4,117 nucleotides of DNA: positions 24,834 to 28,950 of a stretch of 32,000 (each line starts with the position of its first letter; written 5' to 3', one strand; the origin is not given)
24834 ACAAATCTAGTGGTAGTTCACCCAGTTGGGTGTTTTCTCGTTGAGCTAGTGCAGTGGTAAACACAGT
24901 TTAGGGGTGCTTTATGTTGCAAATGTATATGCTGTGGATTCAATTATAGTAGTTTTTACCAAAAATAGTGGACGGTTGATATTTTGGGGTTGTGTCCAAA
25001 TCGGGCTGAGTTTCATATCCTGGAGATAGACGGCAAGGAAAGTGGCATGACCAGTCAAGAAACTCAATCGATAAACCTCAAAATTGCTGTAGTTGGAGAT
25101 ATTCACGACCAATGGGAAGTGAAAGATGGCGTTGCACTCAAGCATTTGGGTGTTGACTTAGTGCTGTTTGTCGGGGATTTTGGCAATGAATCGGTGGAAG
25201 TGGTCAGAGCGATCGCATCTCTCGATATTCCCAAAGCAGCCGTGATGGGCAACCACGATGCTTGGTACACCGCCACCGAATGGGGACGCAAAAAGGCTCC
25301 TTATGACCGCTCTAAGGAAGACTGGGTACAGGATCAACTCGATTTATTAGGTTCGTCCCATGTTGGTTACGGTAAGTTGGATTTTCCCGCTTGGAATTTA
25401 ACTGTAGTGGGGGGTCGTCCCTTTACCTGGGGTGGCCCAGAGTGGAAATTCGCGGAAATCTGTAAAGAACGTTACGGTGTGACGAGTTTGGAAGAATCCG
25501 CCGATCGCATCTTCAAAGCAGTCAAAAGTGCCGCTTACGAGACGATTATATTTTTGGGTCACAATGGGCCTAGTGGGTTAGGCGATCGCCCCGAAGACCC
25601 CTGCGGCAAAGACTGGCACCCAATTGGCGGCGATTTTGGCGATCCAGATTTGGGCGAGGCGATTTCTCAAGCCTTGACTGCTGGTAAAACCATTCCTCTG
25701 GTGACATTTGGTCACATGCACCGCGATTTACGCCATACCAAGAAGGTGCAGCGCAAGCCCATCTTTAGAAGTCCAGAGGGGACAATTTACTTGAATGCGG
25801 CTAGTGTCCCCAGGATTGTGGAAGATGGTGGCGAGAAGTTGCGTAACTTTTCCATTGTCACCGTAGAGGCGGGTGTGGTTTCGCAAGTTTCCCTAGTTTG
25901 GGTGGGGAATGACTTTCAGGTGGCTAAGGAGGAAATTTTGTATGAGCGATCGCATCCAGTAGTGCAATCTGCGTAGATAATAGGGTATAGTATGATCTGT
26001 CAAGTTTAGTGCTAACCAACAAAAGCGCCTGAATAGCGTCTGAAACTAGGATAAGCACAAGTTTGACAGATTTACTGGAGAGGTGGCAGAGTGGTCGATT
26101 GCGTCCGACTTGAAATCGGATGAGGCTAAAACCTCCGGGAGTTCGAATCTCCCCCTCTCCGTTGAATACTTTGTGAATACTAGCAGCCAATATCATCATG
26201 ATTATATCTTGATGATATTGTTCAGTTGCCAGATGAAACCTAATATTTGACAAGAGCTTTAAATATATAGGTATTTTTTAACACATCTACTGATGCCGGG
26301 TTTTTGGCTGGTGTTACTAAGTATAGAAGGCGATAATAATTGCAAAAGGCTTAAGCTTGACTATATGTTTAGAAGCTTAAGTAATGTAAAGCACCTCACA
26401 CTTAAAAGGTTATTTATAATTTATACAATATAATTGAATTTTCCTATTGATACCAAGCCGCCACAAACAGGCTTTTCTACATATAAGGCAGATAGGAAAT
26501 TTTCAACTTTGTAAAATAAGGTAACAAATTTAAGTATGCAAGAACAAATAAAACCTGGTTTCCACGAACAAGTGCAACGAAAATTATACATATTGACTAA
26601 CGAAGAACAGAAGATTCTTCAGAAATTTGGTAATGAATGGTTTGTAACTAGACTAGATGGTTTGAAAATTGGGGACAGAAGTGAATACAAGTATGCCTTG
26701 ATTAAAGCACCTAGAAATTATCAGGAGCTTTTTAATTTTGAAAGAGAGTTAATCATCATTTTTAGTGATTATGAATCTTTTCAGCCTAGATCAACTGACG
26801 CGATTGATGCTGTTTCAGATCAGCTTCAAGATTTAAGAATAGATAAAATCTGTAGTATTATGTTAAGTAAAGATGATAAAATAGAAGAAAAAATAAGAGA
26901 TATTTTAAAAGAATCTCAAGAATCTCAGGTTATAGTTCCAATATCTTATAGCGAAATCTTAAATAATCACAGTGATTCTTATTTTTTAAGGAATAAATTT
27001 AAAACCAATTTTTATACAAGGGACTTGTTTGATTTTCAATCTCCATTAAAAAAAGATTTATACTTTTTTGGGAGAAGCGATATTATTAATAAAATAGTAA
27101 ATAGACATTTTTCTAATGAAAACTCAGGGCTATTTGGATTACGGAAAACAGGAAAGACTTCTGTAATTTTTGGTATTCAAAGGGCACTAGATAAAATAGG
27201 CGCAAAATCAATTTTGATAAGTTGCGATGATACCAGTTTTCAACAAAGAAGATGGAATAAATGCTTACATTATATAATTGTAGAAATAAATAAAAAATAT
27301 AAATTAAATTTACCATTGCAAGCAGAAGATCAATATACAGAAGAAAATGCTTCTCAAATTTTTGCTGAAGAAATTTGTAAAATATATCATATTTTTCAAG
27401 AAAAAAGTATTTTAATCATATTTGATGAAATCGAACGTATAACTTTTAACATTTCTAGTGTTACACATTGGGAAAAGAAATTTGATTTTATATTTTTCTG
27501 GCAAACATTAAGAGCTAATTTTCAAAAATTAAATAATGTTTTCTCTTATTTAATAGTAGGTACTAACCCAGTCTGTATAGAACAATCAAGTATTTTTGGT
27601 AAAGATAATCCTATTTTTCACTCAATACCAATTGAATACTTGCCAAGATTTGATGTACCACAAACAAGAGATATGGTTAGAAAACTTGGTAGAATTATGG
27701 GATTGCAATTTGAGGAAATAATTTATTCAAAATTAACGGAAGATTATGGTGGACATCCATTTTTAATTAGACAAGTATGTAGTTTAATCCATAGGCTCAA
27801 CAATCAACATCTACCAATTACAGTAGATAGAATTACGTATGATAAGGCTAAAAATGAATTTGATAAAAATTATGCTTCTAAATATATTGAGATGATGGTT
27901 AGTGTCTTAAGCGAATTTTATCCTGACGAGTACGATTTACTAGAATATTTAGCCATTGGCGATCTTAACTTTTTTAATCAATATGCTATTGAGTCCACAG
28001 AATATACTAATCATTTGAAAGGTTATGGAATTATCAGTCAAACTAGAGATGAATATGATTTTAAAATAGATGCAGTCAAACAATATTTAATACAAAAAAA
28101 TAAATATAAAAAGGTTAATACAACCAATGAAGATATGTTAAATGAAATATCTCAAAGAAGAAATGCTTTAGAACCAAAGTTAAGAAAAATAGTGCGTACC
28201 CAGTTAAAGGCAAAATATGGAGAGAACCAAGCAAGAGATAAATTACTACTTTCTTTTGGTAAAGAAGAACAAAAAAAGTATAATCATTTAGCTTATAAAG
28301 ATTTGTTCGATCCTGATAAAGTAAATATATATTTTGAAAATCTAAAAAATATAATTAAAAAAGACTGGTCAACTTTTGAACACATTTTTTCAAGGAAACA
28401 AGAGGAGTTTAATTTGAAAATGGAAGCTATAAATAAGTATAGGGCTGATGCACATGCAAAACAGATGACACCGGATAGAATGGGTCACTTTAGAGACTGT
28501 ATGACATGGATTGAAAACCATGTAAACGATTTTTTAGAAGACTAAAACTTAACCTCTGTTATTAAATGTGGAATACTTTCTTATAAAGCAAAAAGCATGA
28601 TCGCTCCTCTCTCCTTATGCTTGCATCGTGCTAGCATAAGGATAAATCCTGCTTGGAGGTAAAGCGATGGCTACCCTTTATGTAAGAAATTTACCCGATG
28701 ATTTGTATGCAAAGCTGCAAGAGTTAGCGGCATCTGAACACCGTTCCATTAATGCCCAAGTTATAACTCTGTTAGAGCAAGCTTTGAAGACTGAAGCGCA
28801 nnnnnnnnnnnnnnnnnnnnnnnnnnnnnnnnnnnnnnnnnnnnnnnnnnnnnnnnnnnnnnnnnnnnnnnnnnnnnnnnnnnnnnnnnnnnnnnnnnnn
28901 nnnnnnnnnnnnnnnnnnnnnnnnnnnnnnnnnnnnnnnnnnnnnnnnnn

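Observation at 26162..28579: AT-rich, HIP1-free islet at the 3' end of tRNA-Ser encoding a lone 669-aa P-loop ATPase with a HEPN-like C-terminus: candidate single-gene defence / abortive-infection system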

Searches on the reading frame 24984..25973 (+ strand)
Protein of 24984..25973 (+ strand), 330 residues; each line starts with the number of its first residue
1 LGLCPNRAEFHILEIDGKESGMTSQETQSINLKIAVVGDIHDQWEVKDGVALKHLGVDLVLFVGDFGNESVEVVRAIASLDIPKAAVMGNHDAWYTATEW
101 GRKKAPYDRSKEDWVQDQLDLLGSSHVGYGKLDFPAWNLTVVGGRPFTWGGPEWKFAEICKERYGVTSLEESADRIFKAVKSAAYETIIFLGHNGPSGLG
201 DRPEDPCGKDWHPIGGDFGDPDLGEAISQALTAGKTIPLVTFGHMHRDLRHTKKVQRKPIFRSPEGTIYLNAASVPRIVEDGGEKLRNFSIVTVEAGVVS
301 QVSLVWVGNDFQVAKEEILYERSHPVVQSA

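Call 22: search_protein_families(library=pfam, proteins=[window:24984-25973:+], max_evalue=0.01)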
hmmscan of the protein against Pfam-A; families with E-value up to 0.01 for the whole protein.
window:24984-25973:+ (330 aa): 2 families
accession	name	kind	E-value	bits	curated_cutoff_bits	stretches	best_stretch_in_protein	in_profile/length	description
PF00149.33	Metallophos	-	1.8e-15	58.3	21.5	1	32-247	1-190/191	Calcineurin-like phosphoesterase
PF12850.12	Metallophos_2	-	8.4e-10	39.3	27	1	32-107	1-60/154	Calcineurin-like phosphoesterase superfamily domain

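Call 23: find_related_loci(query=window:24984-25973:+, collection=genome_contigs, flank=10000)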
Query window:24984-25973:+ (330 aa) in genome_contigs; peptide patterns used: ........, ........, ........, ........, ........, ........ (x = any residue, [..] = any of these).
600 stretches matched a pattern (row limit reached: there are more); 588 encode a relative of the query (tblastn E <= 1e-3); the best 80 are kept; 80 distinct loci.
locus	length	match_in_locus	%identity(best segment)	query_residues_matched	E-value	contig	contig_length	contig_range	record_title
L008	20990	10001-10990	97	1-330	0e+0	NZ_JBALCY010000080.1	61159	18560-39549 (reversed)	MAG: Nostoc sp. isolate P12588 bin 4 NODE_147_length_61159_cov_77.509302, whole genome shotgun sequence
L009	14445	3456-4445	97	1-330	0e+0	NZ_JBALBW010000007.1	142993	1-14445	MAG: Nostoc sp. isolate 8277 bin 2 NODE_7_length_142993_cov_28.353805, whole genome shotgun sequence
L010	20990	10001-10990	96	1-330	0e+0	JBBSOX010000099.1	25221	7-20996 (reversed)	MAG: Chroococcales cyanobacterium isolate LS6_sbin.41 LS6_sbin.41_K_1037041_L_25221_cov_18.9835, whole genome shotgun se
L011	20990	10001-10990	96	1-330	0e+0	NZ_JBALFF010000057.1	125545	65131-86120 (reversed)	MAG: Nostoc sp. isolate P9639 bin 5 NODE_16_length_125545_cov_73.473304, whole genome shotgun sequence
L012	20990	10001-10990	95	1-330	0e+0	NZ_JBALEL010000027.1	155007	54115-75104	MAG: Nostoc sp. isolate P6236 bin 11 NODE_24_length_155007_cov_35.224469, whole genome shotgun sequence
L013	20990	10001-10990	96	1-330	0e+0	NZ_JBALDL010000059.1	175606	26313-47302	MAG: Nostoc sp. isolate P2037 bin 28 NODE_115_length_175606_cov_102.989625, whole genome shotgun sequence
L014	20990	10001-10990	96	1-330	0e+0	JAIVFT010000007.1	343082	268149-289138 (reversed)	Nostoc sp. CHAB 5824 NODE_7_length_343082_cov_54.179715, whole genome shotgun sequence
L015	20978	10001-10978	97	1-326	0e+0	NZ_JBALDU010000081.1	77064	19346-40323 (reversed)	MAG: Nostoc sp. isolate P2164 bin 3 NODE_207_length_77064_cov_15.957411, whole genome shotgun sequence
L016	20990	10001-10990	94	1-330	0e+0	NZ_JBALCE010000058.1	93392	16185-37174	MAG: Nostoc sp. isolate P10324 bin 2 NODE_21_length_93392_cov_8.731374, whole genome shotgun sequence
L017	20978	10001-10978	97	1-326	0e+0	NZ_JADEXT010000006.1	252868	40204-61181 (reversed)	Nostoc sp. LEGE 12447 NODE_19_length_2, whole genome shotgun sequence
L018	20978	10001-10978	97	1-326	0e+0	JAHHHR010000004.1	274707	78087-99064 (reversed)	MAG: Nostoc desertorum CM1-VF14 scaffold_81_c1, whole genome shotgun sequence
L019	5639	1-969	97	8-330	0e+0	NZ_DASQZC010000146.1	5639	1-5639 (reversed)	MAG: Nostoc sp. isolate SMAG_U11081 k141_164965, whole genome shotgun sequence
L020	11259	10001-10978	97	1-326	0e+0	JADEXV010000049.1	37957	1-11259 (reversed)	Nostocales cyanobacterium LEGE 12452 NODE_81_length_37957_cov_4.75147, whole genome shotgun sequence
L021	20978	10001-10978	97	1-326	0e+0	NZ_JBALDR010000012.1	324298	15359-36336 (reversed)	MAG: Nostoc sp. isolate P2123 bin 17 NODE_10_length_324298_cov_286.960815, whole genome shotgun sequence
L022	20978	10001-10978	97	1-326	0e+0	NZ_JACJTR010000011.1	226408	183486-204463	Nostoc sp. FACHB-892 contig11, whole genome shotgun sequence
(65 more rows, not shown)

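Call 93: search_protein_families(library=padloc, alignment_id=A5, max_evalue=0.00001)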
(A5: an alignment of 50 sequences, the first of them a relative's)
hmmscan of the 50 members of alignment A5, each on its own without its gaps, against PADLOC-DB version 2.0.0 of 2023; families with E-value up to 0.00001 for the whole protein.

A. member 1, L018:11347-12504:- (386 aa): 0 families

B. families by the number of members that match (of 50 scanned): 172 families (the first 25 are shown)
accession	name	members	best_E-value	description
PDLC04140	mad8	3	8.6e-23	mads_8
PDLC03378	MTase_II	2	5.6e-30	Type II methyltransferase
PDLC03272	MTase_II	2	2.5e-28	Type II methyltransferase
PDLC03234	MTase_II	2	5.5e-28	Type II methyltransferase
PDLC03232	MTase_II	2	2.3e-27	Type II methyltransferase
PDLC02649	DrmMII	2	2.9e-27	DrmMII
PDLC02648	DrmMII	2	3.1e-26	DrmMII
PDLC02656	DrmMII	2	5.4e-26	DrmMII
PDLC03326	MTase_II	2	1.9e-25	Type II methyltransferase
PDLC00033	DruM2|DruM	2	3.3e-25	DNA cytosine methylase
PDLC00026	DruM2|DruM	2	2e-23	DNA cytosine methylase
PDLC04105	HerA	2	2.1e-23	-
PDLC03237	MTase_II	2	1.1e-21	Type II methyltransferase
PDLC01055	HerA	2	5.7e-20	Type III coevolved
PDLC00027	DruM2|DruM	2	3.6e-19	DNA cytosine methylase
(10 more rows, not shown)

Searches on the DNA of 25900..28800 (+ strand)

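Call 65: search_dna_similar(query=L091:7935-9938:+, collection=ecoli_genomes, mode=near, max_rows=8)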
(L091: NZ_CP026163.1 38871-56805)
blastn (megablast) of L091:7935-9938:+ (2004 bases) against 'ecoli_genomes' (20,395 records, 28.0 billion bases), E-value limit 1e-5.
Records with a match: 5; places in all: 5; records where one place covers at least 80% of the query: 5.
Genomes with a match: 5 of 5426; with a place that covers at least 80% of the query: 5. Places per genome that has any: lowest 1, median 1, highest 1. On chromosomes: 5 places; on plasmids: 0.
Best place of each record, by identity: 90-95% 5.
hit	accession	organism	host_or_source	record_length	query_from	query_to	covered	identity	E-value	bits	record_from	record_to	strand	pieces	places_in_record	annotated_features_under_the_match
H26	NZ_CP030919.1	Escherichia coli strain KL53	Homo sapiens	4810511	1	2002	100%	94.3%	0e+0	3061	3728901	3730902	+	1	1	AAA-like domain-containing protein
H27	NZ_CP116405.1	Escherichia coli strain HH107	Post-treated (biosolid) sample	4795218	1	2002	100%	94.3%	0e+0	3061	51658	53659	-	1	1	AAA-like domain-containing protein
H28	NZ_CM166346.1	Escherichia coli strain CH4799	Homo sapiens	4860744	1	2002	100%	94.3%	0e+0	3061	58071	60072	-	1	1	AAA-like domain-containing protein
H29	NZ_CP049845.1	Escherichia coli strain UPEC-245U/190328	Homo sapiens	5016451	1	2002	100%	94.2%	0e+0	3049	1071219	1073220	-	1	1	hypothetical protein (x2)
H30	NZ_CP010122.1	Escherichia coli strain C5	cow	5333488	1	2002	100%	94.2%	0e+0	3048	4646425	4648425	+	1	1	hypothetical protein (x2)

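Call 71: get_annotated_region(hit=H26, flank=9000)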
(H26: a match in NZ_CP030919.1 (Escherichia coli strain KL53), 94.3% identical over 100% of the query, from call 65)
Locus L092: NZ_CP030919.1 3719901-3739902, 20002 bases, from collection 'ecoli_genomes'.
description: Escherichia coli strain KL53 chromosome, complete genome
organism: Escherichia coli strain KL53 (NCBI taxid 562)
replicon: chromosome; assembly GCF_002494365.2
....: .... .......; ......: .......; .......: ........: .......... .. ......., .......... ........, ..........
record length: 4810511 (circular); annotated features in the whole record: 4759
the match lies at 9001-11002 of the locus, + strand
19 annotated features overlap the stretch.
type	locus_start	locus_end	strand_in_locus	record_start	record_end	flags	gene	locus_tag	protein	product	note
CDS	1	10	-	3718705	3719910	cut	gltS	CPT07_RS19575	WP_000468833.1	sodium/glutamate symporter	-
CDS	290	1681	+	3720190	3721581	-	xanP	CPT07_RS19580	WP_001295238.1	xanthine/proton symporter XanP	-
CDS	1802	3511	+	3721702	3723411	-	yicH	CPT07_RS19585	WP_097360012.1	AsmA family protein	-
CDS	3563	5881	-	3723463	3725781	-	yicI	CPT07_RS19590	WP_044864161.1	alpha-xylosidase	-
CDS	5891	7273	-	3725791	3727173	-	yicJ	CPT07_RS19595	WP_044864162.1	glycoside-pentoside-hexuronide family transporter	-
tRNA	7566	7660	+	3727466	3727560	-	-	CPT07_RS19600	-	tRNA-Sec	-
CDS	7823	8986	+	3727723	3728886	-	-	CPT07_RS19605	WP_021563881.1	tyrosine-type recombinase/integrase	-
CDS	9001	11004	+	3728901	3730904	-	-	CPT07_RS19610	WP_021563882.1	AAA-like domain-containing protein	-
CDS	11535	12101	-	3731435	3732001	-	-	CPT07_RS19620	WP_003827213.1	phage polarity suppression protein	-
CDS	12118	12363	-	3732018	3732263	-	-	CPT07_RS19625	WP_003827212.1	ogr/Delta-like zinc finger family protein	-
CDS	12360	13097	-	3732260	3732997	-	-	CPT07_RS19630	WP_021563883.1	hypothetical protein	-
CDS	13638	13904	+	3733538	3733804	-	-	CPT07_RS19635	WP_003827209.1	helix-turn-helix transcriptional regulator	-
CDS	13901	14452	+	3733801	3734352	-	-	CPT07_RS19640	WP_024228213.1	host cell division inhibitor Icd-like protein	-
CDS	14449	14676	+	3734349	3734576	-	-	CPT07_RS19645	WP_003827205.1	hypothetical protein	-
CDS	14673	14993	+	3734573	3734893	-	-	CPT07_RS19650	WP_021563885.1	DUF5375 domain-containing protein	-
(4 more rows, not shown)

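Call 84: search_rna_families(source=window, start=25900, end=28800, threshold=evalue, max_evalue=1)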
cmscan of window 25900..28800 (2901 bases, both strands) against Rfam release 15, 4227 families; matches with E-value up to 1: 3.
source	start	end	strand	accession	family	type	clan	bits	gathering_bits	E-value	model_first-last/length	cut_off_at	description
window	26077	26161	+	RF00005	tRNA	Gene; tRNA;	CL00001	59.9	29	8.7e-12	1-71/71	no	tRNA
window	26112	26161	-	RF04351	Plastid-psbl-rps4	Cis-reg;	-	31.3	68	0.0006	1-53/53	no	Plastid-psbl-rps4 3UTR RNA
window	26066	26238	+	RF02223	sX4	Gene; sRNA;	-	27.3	70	0.0044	1-167/167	no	Proteobacterial sRNA sX4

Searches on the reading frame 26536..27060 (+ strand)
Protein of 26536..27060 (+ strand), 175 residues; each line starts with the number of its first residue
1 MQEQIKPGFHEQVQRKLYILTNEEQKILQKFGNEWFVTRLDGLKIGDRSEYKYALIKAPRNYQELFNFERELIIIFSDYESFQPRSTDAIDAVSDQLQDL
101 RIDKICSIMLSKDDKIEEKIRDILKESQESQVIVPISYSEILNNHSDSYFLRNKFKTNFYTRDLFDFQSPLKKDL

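Call 52: search_solved_structures(query=A3, max_evalue=10, show_alignments=2)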
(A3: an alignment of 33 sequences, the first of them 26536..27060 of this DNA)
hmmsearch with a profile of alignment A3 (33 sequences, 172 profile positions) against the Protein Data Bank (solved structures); distinct sequences matched with E-value up to 10: 0.

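Call 53: search_protein_families(library=pfam, alignment_id=A3, max_evalue=1)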
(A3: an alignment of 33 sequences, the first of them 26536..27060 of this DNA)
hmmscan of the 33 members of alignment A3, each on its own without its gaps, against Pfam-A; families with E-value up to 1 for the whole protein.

A. member 1, window:26536-27060:+ (175 aa): 2 families
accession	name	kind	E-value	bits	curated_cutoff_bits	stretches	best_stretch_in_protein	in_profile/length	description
PF16591.11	HBM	-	0.013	15.4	29.8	0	88-130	15-56/254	Helical bimodular sensor domain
PF10802.14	DUF2540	-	0.23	12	25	0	14-33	41-60/75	Protein of unknown function (DUF2540)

B. families by the number of members that match (of 33 scanned): 29 families (the first 25 are shown)
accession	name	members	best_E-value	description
PF12047.13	DNMT1-RFD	2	0.015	Cytosine specific DNA methyltransferase replication foci domain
PF07935.16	SSV1_ORF_D-335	1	9.7e-05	ORF D-335-like protein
PF21667.2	Nop5_N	1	0.0037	Nop5, N-terminal domain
PF07108.16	PipA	1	0.005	PipA protein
PF13021.12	DUF3885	1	0.0051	Domain of unknown function (DUF3885)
PF09279.17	EF-hand_like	1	0.0096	Phosphoinositide-specific phospholipase C, efhand-like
PF16591.11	HBM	1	0.013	Helical bimodular sensor domain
PF17010.10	DUF5092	1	0.017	Domain of unknown function (DUF5092)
PF14992.11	TMCO5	1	0.022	TMCO5 family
PF04895.17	Nre_C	1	0.023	Archaeal Nre, C-terminal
PF04242.18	DUF424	1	0.025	Protein of unknown function (DUF424)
PF25342.1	GT_PLOD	1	0.031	PLOD GT domain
PF17346.7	DUF5376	1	0.037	Family of unknown function (DUF5376)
PF22662.2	Csa3_N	1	0.051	Csa3 CRISPR-associated Rossmann-like domain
PF09181.15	ProRS-C_2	1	0.054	Prolyl-tRNA synthetase, C-terminal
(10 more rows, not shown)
